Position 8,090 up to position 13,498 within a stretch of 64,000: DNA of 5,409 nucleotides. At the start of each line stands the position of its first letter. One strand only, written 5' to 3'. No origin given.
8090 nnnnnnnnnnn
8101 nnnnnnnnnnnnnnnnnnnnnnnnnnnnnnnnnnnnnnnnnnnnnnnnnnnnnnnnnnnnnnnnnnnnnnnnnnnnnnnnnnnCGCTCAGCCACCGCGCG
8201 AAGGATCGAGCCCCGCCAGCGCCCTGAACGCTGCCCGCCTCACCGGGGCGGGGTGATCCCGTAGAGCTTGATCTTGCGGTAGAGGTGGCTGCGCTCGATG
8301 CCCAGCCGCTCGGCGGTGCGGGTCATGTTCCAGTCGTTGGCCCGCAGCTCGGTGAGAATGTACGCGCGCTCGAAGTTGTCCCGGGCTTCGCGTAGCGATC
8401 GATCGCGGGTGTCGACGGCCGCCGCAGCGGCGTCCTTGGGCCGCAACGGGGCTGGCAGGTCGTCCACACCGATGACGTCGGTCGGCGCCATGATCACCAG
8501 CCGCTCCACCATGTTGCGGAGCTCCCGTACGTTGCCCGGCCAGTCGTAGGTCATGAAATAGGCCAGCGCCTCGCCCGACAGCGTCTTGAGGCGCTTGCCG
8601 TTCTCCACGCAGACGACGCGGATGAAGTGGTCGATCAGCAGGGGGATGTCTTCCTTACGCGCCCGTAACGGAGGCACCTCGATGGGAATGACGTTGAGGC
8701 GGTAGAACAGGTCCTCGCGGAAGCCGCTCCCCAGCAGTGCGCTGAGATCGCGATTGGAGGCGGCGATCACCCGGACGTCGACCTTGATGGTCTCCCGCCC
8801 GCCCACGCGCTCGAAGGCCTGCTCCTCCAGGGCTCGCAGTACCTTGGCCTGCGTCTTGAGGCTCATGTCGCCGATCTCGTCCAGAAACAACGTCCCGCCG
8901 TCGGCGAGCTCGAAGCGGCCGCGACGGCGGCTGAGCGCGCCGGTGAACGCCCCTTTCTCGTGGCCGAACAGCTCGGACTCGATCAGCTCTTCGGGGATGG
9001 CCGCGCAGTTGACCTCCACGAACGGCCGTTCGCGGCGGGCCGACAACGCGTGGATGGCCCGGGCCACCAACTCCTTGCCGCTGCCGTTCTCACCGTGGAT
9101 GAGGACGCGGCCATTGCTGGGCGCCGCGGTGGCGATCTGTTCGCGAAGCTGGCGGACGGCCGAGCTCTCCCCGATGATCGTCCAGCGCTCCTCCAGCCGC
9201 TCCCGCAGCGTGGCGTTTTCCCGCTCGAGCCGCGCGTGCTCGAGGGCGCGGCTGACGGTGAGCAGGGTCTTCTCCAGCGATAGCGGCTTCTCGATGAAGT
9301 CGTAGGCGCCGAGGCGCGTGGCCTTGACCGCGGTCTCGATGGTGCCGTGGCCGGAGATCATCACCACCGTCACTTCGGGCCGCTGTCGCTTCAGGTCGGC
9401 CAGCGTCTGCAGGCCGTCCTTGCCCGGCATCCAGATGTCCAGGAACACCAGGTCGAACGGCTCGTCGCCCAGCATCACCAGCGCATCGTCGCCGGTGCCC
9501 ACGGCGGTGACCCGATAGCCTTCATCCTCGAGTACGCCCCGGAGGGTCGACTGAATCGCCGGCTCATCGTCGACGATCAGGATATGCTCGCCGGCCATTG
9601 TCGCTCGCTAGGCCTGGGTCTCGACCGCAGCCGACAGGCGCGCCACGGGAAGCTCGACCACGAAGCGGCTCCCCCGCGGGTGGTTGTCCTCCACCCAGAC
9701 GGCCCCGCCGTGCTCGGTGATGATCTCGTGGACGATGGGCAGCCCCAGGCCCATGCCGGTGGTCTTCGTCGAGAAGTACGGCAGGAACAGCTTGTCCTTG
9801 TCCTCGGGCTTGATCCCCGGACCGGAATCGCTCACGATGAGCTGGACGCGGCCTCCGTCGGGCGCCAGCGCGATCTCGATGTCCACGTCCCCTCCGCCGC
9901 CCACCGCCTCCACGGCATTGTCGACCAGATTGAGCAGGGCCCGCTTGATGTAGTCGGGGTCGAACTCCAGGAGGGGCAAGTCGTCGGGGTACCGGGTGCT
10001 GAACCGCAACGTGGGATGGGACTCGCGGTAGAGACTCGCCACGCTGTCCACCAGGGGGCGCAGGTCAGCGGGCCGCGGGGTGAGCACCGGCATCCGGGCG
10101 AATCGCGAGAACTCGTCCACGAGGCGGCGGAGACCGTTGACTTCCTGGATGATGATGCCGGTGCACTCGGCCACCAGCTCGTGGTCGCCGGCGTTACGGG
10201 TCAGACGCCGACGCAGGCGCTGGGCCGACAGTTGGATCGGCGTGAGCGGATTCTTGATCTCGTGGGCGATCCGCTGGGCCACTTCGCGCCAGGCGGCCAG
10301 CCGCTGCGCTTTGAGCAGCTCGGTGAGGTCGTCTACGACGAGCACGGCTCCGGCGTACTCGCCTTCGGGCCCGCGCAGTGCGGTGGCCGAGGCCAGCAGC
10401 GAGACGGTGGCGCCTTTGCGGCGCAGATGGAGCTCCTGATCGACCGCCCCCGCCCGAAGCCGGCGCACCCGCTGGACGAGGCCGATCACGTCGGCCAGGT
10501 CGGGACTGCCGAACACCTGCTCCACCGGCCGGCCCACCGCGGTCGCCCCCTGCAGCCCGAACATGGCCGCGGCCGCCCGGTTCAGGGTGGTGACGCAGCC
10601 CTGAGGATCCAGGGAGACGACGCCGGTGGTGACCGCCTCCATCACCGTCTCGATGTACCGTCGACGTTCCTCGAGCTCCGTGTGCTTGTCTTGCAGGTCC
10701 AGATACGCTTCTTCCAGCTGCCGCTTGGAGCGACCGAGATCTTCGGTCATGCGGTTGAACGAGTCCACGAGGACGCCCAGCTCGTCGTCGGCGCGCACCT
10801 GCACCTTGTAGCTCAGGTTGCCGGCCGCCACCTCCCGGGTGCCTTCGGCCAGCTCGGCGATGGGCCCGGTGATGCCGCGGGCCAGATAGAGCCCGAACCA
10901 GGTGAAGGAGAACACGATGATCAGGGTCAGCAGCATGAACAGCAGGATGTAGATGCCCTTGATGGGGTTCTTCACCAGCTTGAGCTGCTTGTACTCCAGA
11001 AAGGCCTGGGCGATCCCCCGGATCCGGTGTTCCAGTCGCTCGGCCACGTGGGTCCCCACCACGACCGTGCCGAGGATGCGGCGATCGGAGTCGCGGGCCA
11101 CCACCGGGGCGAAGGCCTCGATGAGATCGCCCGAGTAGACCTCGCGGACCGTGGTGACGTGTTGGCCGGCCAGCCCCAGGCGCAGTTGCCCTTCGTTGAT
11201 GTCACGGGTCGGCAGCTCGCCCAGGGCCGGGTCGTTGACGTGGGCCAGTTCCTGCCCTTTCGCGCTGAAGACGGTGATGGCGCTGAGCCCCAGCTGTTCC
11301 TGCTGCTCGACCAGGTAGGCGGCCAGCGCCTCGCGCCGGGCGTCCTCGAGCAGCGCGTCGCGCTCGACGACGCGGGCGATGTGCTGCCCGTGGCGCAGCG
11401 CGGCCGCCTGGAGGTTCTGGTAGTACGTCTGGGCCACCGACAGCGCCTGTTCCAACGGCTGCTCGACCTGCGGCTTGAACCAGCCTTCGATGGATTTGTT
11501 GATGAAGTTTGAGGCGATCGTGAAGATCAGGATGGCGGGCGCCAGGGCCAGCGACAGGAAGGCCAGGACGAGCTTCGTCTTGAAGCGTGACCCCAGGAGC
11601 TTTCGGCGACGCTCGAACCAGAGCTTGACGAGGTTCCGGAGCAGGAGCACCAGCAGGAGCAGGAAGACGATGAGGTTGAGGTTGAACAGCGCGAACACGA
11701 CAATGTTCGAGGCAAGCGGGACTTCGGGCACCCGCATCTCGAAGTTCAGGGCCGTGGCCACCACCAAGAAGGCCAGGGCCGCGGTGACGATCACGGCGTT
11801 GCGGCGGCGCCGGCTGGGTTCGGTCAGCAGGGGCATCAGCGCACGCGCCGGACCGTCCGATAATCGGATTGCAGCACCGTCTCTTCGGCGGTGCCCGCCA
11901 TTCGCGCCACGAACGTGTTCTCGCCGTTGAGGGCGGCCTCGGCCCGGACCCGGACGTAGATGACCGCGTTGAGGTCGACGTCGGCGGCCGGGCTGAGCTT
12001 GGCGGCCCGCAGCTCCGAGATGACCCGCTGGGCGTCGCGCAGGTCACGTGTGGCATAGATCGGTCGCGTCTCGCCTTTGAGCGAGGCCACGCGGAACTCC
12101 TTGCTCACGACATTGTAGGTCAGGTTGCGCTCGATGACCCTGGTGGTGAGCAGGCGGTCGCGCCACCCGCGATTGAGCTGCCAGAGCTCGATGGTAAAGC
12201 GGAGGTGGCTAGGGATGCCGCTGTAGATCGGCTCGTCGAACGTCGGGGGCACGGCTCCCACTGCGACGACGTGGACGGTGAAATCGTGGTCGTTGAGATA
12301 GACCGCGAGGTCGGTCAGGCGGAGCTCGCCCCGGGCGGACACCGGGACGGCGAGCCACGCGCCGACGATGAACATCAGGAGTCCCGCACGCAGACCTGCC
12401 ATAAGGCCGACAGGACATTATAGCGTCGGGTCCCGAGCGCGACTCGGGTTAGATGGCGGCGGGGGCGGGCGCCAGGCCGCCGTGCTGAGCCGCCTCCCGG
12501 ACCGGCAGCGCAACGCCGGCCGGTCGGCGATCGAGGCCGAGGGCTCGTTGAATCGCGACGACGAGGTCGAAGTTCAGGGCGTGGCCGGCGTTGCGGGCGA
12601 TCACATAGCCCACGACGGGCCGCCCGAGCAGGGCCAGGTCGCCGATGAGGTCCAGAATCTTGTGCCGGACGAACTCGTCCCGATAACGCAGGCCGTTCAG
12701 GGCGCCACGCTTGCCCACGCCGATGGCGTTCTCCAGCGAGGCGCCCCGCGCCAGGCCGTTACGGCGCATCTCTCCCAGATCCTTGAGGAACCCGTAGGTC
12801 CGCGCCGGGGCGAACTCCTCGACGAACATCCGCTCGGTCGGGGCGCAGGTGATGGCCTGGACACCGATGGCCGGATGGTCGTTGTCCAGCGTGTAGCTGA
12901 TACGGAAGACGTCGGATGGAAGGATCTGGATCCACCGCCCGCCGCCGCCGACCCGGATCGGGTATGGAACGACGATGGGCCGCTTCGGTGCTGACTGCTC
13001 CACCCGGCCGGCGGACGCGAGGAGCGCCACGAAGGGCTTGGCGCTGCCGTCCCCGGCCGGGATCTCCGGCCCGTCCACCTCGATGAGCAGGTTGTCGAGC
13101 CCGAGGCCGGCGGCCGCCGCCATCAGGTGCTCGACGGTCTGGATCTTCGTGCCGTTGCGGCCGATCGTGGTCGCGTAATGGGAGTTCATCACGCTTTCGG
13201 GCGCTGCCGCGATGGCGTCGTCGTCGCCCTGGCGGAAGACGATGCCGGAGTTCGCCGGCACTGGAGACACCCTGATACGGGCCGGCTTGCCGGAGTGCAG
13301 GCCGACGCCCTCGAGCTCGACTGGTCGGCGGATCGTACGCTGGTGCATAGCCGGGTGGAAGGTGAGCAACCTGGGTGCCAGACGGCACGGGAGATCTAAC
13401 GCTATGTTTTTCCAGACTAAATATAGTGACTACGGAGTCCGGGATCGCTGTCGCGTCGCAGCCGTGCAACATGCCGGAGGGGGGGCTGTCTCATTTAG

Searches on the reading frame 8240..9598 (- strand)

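Call 56: search_protein_families(library=pfam, proteins=[window:8240-9598:-])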
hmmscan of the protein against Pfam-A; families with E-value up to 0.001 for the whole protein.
window:8240-9598:- (452 aa): 8 families
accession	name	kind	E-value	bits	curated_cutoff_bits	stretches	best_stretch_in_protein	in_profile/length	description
PF00158.32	Sigma54_activat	-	1.5e-70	236.7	20.2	1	141-307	1-168/168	Sigma-54 interaction domain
PF00072.30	Response_reg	-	7.5e-30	103.8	30.2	1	6-111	1-106/111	Response regulator receiver domain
PF25601.1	AAA_lid_14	-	6.2e-29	100.1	27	1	312-393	1-82/87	AAA+ ATPase lid domain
PF14532.12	Sigma54_activ_2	-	1.6e-20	74.1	25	1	142-311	1-138/138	Sigma-54 interaction domain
PF02954.25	HTH_8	-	5.8e-11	42.4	22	1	407-445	3-41/42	Bacterial regulatory protein, Fis family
PF07728.20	AAA_5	-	4.3e-08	33.7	22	1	165-283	2-123/139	AAA domain (dynein-related subfamily)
PF00004.35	AAA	-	1.7e-05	25.7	21.2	1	165-283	1-110/131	ATPase family associated with various cellular activities (AAA)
PF01078.27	Mg_chelatase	-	2.4e-05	24.3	20.3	1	152-282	12-157/207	Magnesium chelatase, subunit ChlI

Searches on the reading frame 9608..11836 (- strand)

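Call 56: search_protein_families(library=pfam, proteins=[window:9608-11836:-])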
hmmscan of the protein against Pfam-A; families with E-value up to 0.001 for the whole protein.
window:9608-11836:- (742 aa): 10 families
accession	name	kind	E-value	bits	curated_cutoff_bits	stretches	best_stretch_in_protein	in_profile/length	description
PF02518.31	HATPase_c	-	2.7e-26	92.6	26.4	1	626-732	2-110/111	Histidine kinase-, DNA gyrase B-, and HSP90-like ATPase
PF00672.30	HAMP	-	1.3e-12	48.3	25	1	318-367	2-51/53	HAMP domain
PF08448.16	PAS_4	-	1.9e-12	47.8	23.1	1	402-507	4-108/110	PAS fold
PF00989.32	PAS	-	1.2e-11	45.1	22.6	1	395-503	3-112/113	PAS fold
PF00512.31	HisKA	-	5.2e-11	42.9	26.9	1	516-582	2-63/66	His Kinase A (phospho-acceptor) domain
PF19312.4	NtrY_N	-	2.9e-09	37.2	23.2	1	16-195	7-188/291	NtrY N-terminal region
PF13426.13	PAS_9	-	1.4e-08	35.4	27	1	405-506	3-103/103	PAS domain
PF13596.12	PAS_10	-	7e-06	27.1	22.1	1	397-505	3-106/106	PAS domain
PF13188.13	PAS_8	-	0.00012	22.3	21.8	1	394-446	2-51/65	PAS domain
PF13581.12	HATPase_c_2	-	0.00052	20.5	27.4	0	640-707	42-110/127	Histidine kinase-like ATPase domain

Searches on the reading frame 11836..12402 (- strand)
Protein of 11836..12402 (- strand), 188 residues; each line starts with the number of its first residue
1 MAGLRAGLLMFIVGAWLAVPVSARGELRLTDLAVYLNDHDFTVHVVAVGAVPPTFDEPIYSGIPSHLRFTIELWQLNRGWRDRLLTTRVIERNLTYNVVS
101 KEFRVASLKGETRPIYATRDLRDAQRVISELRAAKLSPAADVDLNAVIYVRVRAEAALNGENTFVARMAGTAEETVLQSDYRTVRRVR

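Call 56: search_protein_families(library=pfam, proteins=[window:11836-12402:-])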
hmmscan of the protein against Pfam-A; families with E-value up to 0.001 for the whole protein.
window:11836-12402:- (188 aa): 1 family
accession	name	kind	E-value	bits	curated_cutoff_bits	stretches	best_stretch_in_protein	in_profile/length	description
PF14334.11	DUF4390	-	5.6e-14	52.4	27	1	27-155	4-131/161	Domain of unknown function (DUF4390)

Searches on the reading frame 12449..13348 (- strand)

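Call 56: search_protein_families(library=pfam, proteins=[window:12449-13348:-])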
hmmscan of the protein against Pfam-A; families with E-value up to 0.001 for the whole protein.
window:12449-13348:- (299 aa): 1 family
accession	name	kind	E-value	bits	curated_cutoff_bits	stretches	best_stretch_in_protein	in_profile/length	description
PF03331.19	LpxC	-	1.7e-93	313.5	27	1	3-266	1-266/268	UDP-3-O-acyl N-acetylglycosamine deacetylase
